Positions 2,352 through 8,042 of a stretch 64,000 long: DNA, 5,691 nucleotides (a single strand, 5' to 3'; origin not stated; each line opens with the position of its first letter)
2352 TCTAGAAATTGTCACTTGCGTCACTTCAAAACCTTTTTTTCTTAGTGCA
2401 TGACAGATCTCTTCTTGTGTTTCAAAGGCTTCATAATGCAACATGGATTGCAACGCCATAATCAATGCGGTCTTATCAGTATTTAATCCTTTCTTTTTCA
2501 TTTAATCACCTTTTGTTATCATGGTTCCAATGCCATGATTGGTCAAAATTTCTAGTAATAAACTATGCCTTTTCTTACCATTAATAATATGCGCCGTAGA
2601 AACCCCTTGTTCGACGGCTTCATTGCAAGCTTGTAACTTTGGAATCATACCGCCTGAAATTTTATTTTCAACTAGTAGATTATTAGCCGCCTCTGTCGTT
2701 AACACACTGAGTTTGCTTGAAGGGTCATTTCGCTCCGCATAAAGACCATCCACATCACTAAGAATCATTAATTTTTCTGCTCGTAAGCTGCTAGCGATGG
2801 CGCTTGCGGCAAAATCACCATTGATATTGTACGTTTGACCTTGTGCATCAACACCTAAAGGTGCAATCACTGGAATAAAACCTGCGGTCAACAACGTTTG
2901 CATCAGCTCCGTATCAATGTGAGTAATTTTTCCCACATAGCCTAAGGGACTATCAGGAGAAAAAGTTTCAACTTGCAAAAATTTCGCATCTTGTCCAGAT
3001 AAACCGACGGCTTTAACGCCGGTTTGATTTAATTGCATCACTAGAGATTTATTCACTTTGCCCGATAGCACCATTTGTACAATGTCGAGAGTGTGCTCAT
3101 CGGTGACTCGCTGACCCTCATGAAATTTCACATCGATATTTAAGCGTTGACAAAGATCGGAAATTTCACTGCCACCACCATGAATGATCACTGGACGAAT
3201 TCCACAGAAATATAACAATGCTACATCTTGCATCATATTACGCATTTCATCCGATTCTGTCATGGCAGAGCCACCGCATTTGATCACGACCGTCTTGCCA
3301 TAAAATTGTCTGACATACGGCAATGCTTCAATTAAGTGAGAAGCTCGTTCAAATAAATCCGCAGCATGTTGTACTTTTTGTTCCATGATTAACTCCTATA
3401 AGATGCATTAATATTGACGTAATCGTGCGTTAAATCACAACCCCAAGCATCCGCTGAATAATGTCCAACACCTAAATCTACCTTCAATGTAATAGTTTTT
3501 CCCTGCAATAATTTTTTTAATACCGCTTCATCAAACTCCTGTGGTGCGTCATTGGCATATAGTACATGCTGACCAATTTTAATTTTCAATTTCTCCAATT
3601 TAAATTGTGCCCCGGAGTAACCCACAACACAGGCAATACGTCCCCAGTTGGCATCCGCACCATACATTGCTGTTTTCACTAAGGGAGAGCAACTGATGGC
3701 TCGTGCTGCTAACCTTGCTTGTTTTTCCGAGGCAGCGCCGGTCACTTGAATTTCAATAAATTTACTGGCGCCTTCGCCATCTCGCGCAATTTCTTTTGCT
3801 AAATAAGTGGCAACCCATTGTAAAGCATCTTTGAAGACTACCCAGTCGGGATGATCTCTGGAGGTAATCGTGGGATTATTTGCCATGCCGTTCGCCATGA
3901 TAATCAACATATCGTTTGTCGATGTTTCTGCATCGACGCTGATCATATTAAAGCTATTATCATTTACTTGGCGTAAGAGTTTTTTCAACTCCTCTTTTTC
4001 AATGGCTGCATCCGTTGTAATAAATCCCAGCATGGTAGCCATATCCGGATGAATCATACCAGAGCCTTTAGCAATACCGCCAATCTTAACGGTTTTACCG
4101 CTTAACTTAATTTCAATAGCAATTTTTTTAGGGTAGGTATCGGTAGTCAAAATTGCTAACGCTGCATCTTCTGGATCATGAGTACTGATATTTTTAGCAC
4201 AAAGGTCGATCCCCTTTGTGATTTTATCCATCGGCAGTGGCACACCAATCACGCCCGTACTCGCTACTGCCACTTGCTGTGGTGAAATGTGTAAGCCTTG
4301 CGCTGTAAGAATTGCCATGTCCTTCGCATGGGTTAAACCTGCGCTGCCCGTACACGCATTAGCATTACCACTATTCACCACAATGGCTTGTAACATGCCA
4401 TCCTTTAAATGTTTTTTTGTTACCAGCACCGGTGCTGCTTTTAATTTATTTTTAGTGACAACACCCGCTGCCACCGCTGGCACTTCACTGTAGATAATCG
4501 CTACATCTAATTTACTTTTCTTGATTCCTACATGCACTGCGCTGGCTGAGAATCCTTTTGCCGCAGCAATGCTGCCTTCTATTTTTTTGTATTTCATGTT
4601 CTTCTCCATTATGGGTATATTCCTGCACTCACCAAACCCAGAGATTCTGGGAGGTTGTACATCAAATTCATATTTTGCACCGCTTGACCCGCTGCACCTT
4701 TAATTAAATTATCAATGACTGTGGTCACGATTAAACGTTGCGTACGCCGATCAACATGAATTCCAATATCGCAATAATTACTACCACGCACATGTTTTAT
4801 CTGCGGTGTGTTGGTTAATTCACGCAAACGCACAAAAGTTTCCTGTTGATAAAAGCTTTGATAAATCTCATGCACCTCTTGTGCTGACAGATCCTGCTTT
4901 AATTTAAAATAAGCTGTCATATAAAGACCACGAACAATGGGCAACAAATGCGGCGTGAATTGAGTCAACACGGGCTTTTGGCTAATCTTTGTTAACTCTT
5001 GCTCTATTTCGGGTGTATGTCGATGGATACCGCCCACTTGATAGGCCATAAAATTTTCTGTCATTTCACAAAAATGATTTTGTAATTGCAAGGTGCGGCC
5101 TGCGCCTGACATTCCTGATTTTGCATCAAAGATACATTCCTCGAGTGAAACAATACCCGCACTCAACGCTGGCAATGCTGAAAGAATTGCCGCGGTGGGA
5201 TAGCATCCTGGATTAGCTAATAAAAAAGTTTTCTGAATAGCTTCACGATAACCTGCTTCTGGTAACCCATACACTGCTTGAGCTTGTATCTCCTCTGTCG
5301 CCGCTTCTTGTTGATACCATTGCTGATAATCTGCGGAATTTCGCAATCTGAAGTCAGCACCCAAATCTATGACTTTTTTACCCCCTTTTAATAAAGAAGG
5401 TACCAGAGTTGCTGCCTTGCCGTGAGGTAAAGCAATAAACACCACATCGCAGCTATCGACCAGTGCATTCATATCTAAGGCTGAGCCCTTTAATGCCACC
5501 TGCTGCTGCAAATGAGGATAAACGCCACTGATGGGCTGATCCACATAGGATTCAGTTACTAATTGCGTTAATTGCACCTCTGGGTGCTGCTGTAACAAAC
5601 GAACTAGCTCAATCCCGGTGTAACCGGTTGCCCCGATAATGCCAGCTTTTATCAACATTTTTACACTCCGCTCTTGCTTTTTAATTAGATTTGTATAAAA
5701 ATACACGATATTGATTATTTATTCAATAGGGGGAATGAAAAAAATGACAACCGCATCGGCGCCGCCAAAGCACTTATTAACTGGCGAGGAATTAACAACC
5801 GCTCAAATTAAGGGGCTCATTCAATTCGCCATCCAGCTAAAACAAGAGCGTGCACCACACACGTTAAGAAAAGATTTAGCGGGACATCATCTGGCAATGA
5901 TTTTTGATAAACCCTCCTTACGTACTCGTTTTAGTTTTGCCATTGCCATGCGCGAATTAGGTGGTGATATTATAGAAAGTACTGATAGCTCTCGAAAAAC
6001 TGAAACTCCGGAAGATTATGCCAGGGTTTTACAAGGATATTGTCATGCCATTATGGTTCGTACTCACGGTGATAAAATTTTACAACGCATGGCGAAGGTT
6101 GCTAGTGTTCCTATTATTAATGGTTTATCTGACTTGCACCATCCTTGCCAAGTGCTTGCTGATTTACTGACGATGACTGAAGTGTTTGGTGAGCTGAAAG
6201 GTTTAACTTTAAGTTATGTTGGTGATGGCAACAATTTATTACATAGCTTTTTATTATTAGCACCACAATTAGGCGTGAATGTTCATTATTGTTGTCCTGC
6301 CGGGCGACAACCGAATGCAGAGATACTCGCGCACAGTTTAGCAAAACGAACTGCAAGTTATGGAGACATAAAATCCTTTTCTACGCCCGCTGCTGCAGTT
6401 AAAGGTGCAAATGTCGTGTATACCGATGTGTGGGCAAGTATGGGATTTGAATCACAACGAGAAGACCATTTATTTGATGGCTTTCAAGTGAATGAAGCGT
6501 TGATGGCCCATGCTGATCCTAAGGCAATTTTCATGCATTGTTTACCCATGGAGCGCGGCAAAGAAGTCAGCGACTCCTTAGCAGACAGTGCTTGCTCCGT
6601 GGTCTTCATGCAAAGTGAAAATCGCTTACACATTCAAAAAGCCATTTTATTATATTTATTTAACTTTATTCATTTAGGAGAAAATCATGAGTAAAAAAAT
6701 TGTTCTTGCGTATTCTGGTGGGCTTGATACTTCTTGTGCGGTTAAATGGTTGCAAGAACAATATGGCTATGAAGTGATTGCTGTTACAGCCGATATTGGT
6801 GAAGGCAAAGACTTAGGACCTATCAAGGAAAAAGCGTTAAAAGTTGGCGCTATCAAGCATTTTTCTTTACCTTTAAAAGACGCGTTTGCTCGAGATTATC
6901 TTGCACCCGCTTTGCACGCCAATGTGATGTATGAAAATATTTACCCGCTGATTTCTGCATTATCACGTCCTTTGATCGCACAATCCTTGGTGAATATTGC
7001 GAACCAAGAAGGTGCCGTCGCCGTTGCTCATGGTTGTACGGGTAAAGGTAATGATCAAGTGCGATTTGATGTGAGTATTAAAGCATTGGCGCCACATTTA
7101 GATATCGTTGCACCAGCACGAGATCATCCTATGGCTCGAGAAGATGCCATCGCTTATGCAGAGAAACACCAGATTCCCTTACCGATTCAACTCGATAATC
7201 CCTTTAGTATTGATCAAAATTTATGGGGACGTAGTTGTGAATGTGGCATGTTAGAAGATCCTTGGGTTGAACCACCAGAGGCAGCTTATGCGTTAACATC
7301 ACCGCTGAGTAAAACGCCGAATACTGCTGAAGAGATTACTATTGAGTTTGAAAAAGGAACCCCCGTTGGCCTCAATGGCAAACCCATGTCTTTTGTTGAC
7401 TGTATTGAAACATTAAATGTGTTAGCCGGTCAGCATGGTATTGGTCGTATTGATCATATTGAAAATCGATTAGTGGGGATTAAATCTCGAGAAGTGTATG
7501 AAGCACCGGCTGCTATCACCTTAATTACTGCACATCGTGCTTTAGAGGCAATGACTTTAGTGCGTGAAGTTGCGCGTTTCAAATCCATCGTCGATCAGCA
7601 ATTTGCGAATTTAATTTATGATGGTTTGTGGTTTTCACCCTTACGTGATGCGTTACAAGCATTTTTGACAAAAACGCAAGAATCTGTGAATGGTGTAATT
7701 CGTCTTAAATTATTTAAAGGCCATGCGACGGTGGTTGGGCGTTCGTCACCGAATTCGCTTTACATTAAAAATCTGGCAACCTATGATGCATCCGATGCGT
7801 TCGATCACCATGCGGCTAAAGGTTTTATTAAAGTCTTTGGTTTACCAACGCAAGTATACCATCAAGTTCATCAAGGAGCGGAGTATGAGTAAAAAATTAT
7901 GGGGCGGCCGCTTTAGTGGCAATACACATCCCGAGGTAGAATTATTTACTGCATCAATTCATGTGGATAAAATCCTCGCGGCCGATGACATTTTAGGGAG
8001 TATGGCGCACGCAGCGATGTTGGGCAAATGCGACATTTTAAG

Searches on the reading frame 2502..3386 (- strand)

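Call 20: search_protein_families(library=ncbifam, proteins=[window:2502-3386:-], max_evalue=0.00001)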
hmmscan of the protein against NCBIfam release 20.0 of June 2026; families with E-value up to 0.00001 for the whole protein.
window:2502-3386:- (294 aa): 26 families (the best 25 are shown)
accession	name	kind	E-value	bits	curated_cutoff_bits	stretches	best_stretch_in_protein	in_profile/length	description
TIGR00761.1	argB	equivalog_domain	6.7e-80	267.9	151.3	1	32-267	1-231/231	acetylglutamate kinase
NF010659.0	PRK14058.1-1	equivalog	8.4e-46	156.3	223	2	150-273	131-252/267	[LysW]-aminoadipate kinase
NF003641.0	PRK05279.1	equivalog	7.7e-44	150.2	344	1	17-292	12-291/441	amino-acid N-acetyltransferase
TIGR01890.1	N-Ac-Glu-synth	equivalog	9e-41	140.2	202.85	1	17-292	4-279/429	amino-acid N-acetyltransferase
NF010662.0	PRK14058.1-4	equivalog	1.2e-37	129.5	194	2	149-278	128-252/264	[LysW]-aminoadipate/[LysW]-glutamate kinase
NF010661.0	PRK14058.1-3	equivalog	2.1e-37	128.8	251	2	32-138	2-110/283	acetylglutamate/acetylaminoadipate kinase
NF003387.0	PRK04531.1-2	equivalog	5e-37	127.4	426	1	31-294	37-290/441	acetylglutamate kinase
NF003386.0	PRK04531.1-1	equivalog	3.1e-25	89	417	1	33-294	44-295/442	acetylglutamate kinase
NF040647.1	IPPK_Arch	equivalog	4.2e-21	75.4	120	1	34-290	2-259/259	isopentenyl phosphate kinase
NF010660.0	PRK14058.1-2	equivalog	2.2e-15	57.1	241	1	150-270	129-241/249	[LysW]-aminoadipate/[LysW]-glutamate kinase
NF005155.0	PRK06635.1-4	equivalog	3.9e-13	49.2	346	1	33-217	4-180/407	aspartate kinase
TIGR00746.1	arcC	equivalog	1.3e-11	44.1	358.25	1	168-291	189-308/309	carbamate kinase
TIGR00656.1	asp_kin_monofn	equivalog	2.2e-11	43.4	402.25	1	31-217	2-187/407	aspartate kinase, monofunctional class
TIGR01027.1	proB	equivalog_domain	7.1e-11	41.9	186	1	191-291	146-252/363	glutamate 5-kinase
NF009008.0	PRK12354.1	subfamily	2.8e-10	39.8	361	1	168-274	183-287/308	carbamate kinase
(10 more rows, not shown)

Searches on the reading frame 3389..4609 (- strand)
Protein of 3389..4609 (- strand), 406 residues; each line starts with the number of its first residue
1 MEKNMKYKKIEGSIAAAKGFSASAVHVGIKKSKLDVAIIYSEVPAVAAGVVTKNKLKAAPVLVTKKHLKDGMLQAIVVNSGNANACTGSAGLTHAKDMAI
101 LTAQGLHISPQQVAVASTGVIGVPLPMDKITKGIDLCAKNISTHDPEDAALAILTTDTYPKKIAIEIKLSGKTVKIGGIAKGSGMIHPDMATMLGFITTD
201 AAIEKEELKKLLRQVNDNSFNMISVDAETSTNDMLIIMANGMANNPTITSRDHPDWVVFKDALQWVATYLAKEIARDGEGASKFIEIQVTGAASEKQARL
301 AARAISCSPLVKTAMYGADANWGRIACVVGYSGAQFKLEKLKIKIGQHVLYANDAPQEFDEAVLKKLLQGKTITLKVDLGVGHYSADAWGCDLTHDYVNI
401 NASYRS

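Call 20: search_protein_families(library=ncbifam, proteins=[window:3389-4609:-], max_evalue=0.00001)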
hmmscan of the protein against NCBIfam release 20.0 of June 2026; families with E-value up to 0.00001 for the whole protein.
window:3389-4609:- (406 aa): 2 families
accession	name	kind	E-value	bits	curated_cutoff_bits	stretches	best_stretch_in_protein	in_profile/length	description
NF003802.0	PRK05388.1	equivalog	3.3e-154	513.3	351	1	12-406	5-400/400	bifunctional glutamate N-acetyltransferase/amino-acid acetyltransferase ArgJ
TIGR00120.1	ArgJ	equivalog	2.9e-149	497.3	298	1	10-406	1-405/405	bifunctional ornithine acetyltransferase/N-acetylglutamate synthase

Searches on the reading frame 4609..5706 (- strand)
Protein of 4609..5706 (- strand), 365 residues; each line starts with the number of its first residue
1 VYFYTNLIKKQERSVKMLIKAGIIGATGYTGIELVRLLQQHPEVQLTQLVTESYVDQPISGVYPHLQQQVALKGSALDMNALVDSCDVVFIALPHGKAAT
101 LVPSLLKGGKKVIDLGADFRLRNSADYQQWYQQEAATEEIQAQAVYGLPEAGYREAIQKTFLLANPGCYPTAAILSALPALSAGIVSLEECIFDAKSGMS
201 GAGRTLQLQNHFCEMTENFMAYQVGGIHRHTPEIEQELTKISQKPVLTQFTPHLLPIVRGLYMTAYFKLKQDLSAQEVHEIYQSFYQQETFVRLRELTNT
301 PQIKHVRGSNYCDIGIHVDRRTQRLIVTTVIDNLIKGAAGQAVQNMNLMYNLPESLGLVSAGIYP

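Call 20: search_protein_families(library=ncbifam, proteins=[window:4609-5706:-], max_evalue=0.00001)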
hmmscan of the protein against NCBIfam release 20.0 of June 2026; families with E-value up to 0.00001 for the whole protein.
window:4609-5706:- (365 aa): 5 families
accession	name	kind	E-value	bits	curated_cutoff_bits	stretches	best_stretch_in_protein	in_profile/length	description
TIGR01850.1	argC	equivalog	7.6e-132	439.7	233.6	1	19-365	1-345/345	N-acetyl-gamma-glutamyl-phosphate reductase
TIGR01851.1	argC_other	equivalog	3.1e-31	108.8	229.85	1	140-350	85-308/310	N-acetyl-gamma-glutamyl-phosphate reductase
NF006416.0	PRK08664.1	subfamily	1.5e-23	83.6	232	1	18-351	3-345/350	aspartate-semialdehyde dehydrogenase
TIGR00978.1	asd_EA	equivalog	1e-16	61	301.2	1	19-350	1-341/342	aspartate-semialdehyde dehydrogenase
NF011456.0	PRK14874.1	equivalog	7.2e-08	31.8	223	0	235-349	224-340/346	aspartate-semialdehyde dehydrogenase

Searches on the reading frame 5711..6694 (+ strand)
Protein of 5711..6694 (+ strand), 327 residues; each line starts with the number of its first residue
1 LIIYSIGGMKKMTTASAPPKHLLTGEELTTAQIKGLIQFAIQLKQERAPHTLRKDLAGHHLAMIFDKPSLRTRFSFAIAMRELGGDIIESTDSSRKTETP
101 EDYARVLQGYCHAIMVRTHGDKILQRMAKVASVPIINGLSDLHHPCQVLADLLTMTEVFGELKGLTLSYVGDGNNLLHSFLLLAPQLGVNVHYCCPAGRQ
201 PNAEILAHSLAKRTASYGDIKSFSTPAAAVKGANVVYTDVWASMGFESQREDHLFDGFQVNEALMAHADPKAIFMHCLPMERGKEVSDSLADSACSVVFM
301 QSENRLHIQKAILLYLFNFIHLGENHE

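Call 20: search_protein_families(library=ncbifam, proteins=[window:5711-6694:+], max_evalue=0.00001)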
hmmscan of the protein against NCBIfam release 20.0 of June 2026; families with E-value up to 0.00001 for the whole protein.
window:5711-6694:+ (327 aa): 16 families
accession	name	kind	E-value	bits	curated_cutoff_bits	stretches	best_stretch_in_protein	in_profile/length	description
NF001986.0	PRK00779.1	subfamily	6.3e-104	347.4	306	1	19-317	5-304/307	ornithine carbamoyltransferase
TIGR00658.1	orni_carb_tr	equivalog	3.4e-95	318.7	280.85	1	20-317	1-303/304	ornithine carbamoyltransferase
NF011380.0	PRK14805.1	equivalog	1.4e-82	277.2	421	1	20-318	2-301/302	ornithine carbamoyltransferase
TIGR04384.1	putr_carbamoyl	exception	4.4e-66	223.3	500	1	22-318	2-308/330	putrescine carbamoyltransferase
NF003286.0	PRK04284.1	subfamily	1.5e-56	191.9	515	1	21-279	8-275/332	ornithine carbamoyltransferase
NF009213.0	PRK12562.1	subfamily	2.6e-49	168.4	559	1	20-314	7-329/334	ornithine carbamoyltransferase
NF003384.0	PRK04523.1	equivalog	2.6e-45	154.9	288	1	19-317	3-333/336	N-acetylornithine carbamoyltransferase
NF011379.0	PRK14804.1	equivalog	7.2e-45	153.4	373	1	20-317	7-309/311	ornithine carbamoyltransferase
NF002470.0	PRK01713.1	equivalog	8.4e-45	153.6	545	1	20-313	8-329/334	ornithine carbamoyltransferase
NF002032.1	PRK00856.1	equivalog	3.1e-41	141.5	263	1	20-315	1-295/297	aspartate carbamoyltransferase catalytic subunit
TIGR00670.1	asp_carb_tr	equivalog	8.3e-40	136.8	236.95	1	20-316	1-302/304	aspartate carbamoyltransferase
NF008853.0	PRK11891.1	equivalog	2.7e-24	85.6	560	1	22-316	91-397/430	aspartate carbamoyltransferase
NF006046.0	PRK08192.1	equivalog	1e-23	84.2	512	1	20-313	7-313/339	aspartate carbamoyltransferase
NF010387.0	PRK13814.1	equivalog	5.8e-17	61.5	660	1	19-314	5-300/310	aspartate carbamoyltransferase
NF005538.0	PRK07200.1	equivalog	2.7e-12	46.4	453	1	11-253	13-284/396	knotted carbamoyltransferase YgeW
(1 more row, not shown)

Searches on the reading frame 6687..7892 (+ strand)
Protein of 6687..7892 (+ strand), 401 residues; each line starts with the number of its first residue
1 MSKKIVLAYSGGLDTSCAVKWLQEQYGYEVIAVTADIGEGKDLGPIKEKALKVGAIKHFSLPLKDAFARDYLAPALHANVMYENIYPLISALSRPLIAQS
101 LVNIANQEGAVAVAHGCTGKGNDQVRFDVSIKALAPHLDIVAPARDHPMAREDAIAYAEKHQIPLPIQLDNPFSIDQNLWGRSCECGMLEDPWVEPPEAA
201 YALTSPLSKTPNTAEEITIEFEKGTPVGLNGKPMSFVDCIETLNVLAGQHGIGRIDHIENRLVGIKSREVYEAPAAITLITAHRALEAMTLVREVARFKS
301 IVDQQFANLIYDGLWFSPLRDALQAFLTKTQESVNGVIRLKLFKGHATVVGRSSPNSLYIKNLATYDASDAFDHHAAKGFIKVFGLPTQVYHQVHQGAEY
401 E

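Call 20: search_protein_families(library=ncbifam, proteins=[window:6687-7892:+], max_evalue=0.00001)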
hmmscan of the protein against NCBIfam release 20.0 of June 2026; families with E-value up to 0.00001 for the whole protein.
window:6687-7892:+ (401 aa): 6 families
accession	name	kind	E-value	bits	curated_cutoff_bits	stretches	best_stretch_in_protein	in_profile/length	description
NF001770.0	PRK00509.1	equivalog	3.9e-178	592.5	334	1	2-395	4-398/401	argininosuccinate synthase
TIGR00032.1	argG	equivalog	5.1e-157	523.2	268.2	1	4-394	1-392/394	argininosuccinate synthase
NF010392.0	PRK13820.1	equivalog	1.5e-139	465.4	512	1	2-396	2-393/395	argininosuccinate synthase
NF003385.0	PRK04527.1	equivalog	2.7e-87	293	603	1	2-396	3-397/401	argininosuccinate synthase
NF038212.1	argG_rel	exception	1.2e-65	221.9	425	1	3-367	15-376/381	argininosuccinate synthase-related protein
NF003779.0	PRK05370.1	equivalog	1e-38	133.3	657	1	2-361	11-384/448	argininosuccinate synthase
